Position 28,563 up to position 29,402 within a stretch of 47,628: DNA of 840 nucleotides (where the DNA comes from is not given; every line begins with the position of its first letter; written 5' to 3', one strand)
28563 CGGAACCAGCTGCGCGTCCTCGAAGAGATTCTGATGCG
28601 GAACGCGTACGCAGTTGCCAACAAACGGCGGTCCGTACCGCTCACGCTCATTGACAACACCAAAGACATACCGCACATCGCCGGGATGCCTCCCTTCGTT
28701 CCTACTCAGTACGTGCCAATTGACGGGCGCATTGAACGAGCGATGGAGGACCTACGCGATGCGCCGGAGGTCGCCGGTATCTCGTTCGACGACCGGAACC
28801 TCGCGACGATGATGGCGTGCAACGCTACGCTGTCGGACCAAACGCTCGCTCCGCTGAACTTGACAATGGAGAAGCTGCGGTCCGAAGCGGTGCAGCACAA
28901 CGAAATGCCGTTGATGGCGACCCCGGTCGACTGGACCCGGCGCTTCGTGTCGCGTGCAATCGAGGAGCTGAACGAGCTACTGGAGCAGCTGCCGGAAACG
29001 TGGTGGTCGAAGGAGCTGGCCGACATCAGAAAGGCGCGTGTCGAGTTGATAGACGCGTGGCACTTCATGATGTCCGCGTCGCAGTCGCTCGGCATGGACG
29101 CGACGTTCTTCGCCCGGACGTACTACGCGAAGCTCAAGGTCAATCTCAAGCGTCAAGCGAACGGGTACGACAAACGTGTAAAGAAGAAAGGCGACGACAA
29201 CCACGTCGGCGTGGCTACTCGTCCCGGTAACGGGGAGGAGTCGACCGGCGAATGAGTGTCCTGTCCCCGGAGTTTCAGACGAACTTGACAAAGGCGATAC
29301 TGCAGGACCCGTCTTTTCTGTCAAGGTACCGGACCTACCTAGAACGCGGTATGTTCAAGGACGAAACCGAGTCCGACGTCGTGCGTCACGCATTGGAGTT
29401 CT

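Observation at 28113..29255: Unusual fusion of an adenylate-kinase-like NMP kinase to an all-alpha NTP pyrophosphohydrolase, directly downstream of the PurZ-like gene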

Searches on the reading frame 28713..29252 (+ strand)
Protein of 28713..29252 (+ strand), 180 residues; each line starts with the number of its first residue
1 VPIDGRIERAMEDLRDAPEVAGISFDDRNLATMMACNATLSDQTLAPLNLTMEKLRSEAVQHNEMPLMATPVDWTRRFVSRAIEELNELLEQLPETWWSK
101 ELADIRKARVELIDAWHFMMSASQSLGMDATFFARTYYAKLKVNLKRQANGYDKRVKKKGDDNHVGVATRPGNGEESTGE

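Call 9: search_protein_families(library=ncbifam, proteins=[window:28713-29252:+], max_evalue=1)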
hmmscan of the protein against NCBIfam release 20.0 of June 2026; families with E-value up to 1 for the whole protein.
window:28713-29252:+ (180 aa): 1 family
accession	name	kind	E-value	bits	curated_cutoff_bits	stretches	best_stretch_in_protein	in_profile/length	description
NF049964.1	dUTPaseEpsil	equivalog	0.021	14.2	300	1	86-122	47-85/230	dUTPase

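Call 45: search_solved_structures(query=A4, max_evalue=1, show_alignments=4)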
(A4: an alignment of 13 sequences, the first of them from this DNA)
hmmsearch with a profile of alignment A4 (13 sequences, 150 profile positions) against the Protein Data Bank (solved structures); distinct sequences matched with E-value up to 1: 12.
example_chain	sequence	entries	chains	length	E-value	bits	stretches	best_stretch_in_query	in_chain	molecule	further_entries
2cje_A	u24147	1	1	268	8.2e-07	32.4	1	57-104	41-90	DUTPASE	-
2yay_A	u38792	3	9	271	8.3e-07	32.3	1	57-104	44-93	DUTPASE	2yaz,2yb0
4dk4_A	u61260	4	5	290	1.2e-05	28.5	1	62-104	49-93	Deoxyuridine triphosphatase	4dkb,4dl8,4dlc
1w2y_A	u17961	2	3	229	1.8e-05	28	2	60-101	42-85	DEOXYURIDINE 5'-TRIPHOSPHATE NUCLEOTIDE HYDROLASE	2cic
4dk2_A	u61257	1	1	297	3.2e-05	27.2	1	62-104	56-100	Deoxyuridine triphosphatase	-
1ogk_A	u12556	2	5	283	0.00037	23.7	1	62-101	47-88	DEOXYURIDINE TRIPHOSPHATASE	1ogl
2lhr_A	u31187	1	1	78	0.07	16.4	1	55-94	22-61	Iron-regulated surface determinant protein H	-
7w81_A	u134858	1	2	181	0.47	13.7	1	56-94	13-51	Iron-regulated surface determinant protein H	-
7xld_A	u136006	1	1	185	0.48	13.6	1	56-94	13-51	Iron-regulated surface determinant protein H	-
4ij2_E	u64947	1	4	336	0.94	12.7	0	56-94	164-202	Iron-regulated surface determinant protein H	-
4xs0_C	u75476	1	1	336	0.94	12.7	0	56-94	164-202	Iron-regulated surface determinant protein H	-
6m3p_A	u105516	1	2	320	0.96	12.7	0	29-101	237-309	Spectrin beta chain, non-erythrocytic 1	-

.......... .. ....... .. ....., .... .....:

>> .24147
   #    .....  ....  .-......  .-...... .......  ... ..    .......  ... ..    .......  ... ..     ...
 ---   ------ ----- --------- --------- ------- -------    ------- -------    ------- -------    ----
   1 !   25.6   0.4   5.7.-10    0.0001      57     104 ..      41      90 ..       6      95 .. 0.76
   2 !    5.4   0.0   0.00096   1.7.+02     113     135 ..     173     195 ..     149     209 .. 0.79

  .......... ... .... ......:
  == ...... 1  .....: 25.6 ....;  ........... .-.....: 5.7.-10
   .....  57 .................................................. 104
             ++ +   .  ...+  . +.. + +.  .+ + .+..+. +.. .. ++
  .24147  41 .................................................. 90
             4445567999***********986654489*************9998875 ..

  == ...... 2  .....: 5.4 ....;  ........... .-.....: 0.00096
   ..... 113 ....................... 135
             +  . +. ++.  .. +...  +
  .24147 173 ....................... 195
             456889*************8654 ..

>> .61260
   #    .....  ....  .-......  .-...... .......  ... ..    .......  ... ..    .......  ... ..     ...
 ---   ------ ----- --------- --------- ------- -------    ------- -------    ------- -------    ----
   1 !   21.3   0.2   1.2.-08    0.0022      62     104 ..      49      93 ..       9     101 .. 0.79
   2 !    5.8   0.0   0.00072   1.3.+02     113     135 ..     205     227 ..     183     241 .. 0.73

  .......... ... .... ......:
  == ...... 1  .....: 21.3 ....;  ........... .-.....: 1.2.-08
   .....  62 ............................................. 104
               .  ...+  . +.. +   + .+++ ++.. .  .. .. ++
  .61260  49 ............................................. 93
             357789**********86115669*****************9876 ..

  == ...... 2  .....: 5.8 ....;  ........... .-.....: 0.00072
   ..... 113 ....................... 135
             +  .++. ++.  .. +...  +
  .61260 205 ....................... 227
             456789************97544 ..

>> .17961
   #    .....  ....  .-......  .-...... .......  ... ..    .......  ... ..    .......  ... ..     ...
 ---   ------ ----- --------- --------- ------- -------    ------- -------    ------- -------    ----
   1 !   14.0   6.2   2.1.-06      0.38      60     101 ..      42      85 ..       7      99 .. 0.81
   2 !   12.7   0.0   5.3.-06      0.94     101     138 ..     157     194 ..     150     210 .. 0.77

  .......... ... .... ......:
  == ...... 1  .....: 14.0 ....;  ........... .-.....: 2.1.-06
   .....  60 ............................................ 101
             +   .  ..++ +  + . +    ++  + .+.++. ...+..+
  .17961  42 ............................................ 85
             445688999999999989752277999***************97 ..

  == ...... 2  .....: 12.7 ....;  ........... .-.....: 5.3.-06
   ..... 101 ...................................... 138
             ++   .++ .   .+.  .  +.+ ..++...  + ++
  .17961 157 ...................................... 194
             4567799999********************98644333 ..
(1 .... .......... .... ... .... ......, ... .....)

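Call 115: predict_structure(alignment_id=A7)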
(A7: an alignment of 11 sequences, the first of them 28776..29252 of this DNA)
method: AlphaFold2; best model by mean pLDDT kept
length: 159 residues; sequences in the alignment: 11
mean_pLDDT: 81.6   pTM: 0.75
mean pLDDT of the five models: 81.6, 80.9, 79.1, 77.0, 67.8
residues with pLDDT >= 90: 73; 70-90: 51; 50-70: 24; < 50: 11
segments of 3 or more residues with pLDDT < 50: 149-159
pLDDT, mean of each block of 10 residues (from residue 1): 76 93 95 91 79 94 90 70 86 94 93 91 85 66 62 36
secondary structure, 60 per line:
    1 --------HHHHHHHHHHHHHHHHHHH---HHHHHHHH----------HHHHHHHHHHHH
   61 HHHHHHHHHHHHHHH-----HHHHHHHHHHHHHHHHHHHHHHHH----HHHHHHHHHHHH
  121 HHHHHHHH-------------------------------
elements in order: H9-27 H31-38 H49-75 H81-104 H109-128

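Call 117: fold_search(model_id=the predicted structure, library=pdb)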
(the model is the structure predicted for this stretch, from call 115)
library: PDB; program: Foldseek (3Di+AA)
matches with E <= 10: 92; with E <= 0.001: 0
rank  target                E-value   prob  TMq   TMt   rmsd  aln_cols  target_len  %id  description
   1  5hyl_D                1.1e+00  0.75  0.39  0.43   3.5        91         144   21  Crystal structure of DR2231_E47A mutant in complex with dUMPNPP and magnesium (released 2016-10-26)
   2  5hva_C                1.1e+00  0.72  0.45  0.52   4.6       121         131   15  Crystal structure of DR2231 in complex with dUMPNPP and magnesium. (released 2016-10-26)
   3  5i0j_A                1.1e+00  0.60  0.40  0.44   5.5       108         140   18  Crystal structure of DR2231_E47A mutant in complex with dUMP (released 2016-10-26)
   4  5hyl_A                1.4e+00  0.54  0.37  0.41   6.5       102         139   22  Crystal structure of DR2231_E47A mutant in complex with dUMPNPP and magnesium (released 2016-10-26)
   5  2yeu_E                1.4e+00  0.54  0.37  0.40   5.9       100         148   19  Structural and functional insights of DR2231 protein, the MazG-like nucleoside triphosphate pyrophosphohydrolase from  (released 2011-07-06)
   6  5hzz_A                1.4e+00  0.47  0.38  0.43   6.4       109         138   20  Crystal structure of DR2231_E47A mutant in complex with dUMP and manganese (released 2016-10-26)
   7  2yfd_C                1.5e+00  0.60  0.43  0.48   4.3       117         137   18  STRUCTURAL AND FUNCTIONAL INSIGHTS OF DR2231 PROTEIN, THE MAZG-LIKE NUCLEOSIDE TRIPHOSPHATE PYROPHOSPHOHYDROLASE FROM  (released 2011-07-06)
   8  5hwu_A                1.5e+00  0.30  0.35  0.38   5.6       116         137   19  Crystal Structure of DR2231_E46A mutant in complex with dUMPNPP and Manganese (released 2016-10-26)
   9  5i0j_D                1.6e+00  0.69  0.44  0.51   3.9       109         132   17  Crystal structure of DR2231_E47A mutant in complex with dUMP (released 2016-10-26)
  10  5hyl_C                1.6e+00  0.54  0.45  0.49   5.3       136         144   16  Crystal structure of DR2231_E47A mutant in complex with dUMPNPP and magnesium (released 2016-10-26)
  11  2yfd_A                1.6e+00  0.30  0.35  0.39   5.6       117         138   19  STRUCTURAL AND FUNCTIONAL INSIGHTS OF DR2231 PROTEIN, THE MAZG-LIKE NUCLEOSIDE TRIPHOSPHATE PYROPHOSPHOHYDROLASE FROM  (released 2011-07-06)
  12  5hva_B                1.7e+00  0.20  0.28  0.31   7.3       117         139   19  Crystal structure of DR2231 in complex with dUMPNPP and magnesium. (released 2016-10-26)
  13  5hwu_B                1.8e+00  0.63  0.44  0.51   3.9       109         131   16  Crystal Structure of DR2231_E46A mutant in complex with dUMPNPP and Manganese (released 2016-10-26)
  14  5hzz_C                1.8e+00  0.57  0.42  0.47   4.6       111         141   19  Crystal structure of DR2231_E47A mutant in complex with dUMP and manganese (released 2016-10-26)
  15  2p06_B                1.8e+00  0.33  0.27  0.46  10.4        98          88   20  Crystal structure of a predicted coding region AF_0060 from Archaeoglobus fulgidus DSM 4304 (released 2007-03-27)
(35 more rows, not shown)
